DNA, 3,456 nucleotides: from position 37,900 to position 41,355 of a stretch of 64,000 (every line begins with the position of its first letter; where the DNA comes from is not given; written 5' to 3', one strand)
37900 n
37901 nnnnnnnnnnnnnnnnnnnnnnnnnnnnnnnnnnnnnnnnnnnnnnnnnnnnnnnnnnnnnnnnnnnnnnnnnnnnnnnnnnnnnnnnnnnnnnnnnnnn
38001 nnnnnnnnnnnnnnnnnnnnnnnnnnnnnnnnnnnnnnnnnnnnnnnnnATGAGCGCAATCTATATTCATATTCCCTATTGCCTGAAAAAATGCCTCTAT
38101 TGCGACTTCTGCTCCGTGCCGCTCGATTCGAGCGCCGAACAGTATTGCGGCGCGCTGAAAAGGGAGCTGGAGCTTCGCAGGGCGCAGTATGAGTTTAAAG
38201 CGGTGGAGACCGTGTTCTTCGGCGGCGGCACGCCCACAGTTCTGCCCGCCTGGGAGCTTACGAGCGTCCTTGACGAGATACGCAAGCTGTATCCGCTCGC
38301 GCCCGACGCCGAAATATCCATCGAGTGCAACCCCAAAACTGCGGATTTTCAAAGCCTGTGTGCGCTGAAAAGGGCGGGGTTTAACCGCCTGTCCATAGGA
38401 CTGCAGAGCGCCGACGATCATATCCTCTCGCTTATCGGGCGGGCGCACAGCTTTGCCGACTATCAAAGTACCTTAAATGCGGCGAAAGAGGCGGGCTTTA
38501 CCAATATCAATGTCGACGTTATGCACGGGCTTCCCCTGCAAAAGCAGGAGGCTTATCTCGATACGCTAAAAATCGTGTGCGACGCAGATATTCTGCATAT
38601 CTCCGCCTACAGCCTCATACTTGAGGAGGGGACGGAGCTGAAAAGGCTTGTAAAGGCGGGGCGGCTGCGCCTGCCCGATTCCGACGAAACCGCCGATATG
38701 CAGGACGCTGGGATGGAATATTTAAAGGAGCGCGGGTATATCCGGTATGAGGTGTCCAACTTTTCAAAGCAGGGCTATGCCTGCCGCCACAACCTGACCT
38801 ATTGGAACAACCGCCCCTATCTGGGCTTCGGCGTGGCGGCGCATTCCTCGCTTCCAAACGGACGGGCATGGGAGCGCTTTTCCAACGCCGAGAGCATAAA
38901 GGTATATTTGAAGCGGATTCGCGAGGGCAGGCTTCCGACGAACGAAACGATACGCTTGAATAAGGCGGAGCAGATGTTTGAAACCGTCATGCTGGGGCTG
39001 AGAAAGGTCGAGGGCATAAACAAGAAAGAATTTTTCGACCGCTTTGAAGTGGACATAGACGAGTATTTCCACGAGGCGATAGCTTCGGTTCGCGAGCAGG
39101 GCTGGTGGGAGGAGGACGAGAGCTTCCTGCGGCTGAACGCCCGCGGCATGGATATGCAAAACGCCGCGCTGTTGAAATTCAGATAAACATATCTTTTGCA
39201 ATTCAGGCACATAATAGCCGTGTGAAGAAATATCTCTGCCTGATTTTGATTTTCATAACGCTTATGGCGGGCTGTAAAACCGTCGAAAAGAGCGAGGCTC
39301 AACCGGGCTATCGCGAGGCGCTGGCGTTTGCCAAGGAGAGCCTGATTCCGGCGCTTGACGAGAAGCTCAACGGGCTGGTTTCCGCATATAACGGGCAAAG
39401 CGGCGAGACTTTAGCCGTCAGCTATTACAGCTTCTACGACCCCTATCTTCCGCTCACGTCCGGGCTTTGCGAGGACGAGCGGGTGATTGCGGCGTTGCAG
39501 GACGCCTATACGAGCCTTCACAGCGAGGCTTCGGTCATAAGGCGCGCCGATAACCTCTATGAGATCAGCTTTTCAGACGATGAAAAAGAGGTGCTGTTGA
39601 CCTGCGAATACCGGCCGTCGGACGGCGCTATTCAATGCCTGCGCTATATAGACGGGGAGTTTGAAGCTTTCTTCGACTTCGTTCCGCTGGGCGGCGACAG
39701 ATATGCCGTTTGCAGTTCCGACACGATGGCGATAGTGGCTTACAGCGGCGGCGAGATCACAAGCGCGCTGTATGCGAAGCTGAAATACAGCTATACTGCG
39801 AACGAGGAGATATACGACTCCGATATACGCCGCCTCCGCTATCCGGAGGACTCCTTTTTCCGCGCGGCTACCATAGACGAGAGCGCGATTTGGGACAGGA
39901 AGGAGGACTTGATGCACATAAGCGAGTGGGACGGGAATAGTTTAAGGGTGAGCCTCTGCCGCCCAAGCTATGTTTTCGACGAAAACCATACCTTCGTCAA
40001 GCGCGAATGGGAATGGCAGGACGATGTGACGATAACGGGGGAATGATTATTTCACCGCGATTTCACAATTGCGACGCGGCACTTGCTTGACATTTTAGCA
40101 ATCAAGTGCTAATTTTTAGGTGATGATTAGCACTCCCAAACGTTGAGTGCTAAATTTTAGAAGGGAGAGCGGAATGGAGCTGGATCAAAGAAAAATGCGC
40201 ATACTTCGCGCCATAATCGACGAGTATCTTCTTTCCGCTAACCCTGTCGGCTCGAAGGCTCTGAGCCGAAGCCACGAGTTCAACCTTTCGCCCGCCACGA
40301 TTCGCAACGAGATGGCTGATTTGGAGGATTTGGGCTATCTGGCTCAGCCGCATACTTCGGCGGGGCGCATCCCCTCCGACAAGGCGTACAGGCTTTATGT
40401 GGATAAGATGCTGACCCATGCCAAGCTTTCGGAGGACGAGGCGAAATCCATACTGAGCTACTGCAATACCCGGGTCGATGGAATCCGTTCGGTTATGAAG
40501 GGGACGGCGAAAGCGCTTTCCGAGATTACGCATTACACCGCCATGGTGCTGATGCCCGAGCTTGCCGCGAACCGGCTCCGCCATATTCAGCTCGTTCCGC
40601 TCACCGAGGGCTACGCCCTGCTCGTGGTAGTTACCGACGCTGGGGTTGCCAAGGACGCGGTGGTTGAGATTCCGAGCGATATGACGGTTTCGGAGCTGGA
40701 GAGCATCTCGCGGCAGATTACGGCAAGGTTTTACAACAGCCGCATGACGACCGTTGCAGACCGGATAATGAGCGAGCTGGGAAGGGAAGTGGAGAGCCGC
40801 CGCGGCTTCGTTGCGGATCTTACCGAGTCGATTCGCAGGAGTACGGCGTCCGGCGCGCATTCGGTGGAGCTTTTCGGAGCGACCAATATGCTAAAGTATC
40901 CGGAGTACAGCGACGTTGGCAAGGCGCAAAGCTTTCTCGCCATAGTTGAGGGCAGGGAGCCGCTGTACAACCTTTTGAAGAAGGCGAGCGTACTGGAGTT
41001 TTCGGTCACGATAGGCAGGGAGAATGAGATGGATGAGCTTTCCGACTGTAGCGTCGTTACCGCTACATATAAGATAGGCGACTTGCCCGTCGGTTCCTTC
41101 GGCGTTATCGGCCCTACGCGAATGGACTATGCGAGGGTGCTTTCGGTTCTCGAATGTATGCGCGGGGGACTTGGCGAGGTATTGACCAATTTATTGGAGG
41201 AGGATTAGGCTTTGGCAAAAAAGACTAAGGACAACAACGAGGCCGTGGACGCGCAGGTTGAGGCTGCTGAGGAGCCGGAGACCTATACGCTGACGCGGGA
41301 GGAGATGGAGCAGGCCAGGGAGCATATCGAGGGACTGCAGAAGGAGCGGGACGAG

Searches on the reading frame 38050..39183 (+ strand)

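Call 66: search_protein_families(library=pfam, proteins=[window:38050-39183:+], max_evalue=0.0001)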
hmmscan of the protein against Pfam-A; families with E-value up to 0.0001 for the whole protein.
window:38050-39183:+ (378 aa): 2 families
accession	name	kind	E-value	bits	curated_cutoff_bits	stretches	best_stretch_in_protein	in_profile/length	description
PF04055.27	Radical_SAM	-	3.8e-25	89.4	29.5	1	5-174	1-164/166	Radical SAM superfamily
PF06969.22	HemN_C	-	1.3e-15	57.6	24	1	303-367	1-65/67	HemN C-terminal domain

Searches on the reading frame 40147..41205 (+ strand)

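Call 66: search_protein_families(library=pfam, proteins=[window:40147-41205:+], max_evalue=0.0001)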
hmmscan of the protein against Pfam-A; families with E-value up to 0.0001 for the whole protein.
window:40147-41205:+ (353 aa): 1 family
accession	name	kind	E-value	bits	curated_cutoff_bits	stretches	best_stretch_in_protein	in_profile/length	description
PF01628.27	HrcA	-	9.7e-60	202.6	22.2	1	115-331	2-214/215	HrcA protein C terminal domain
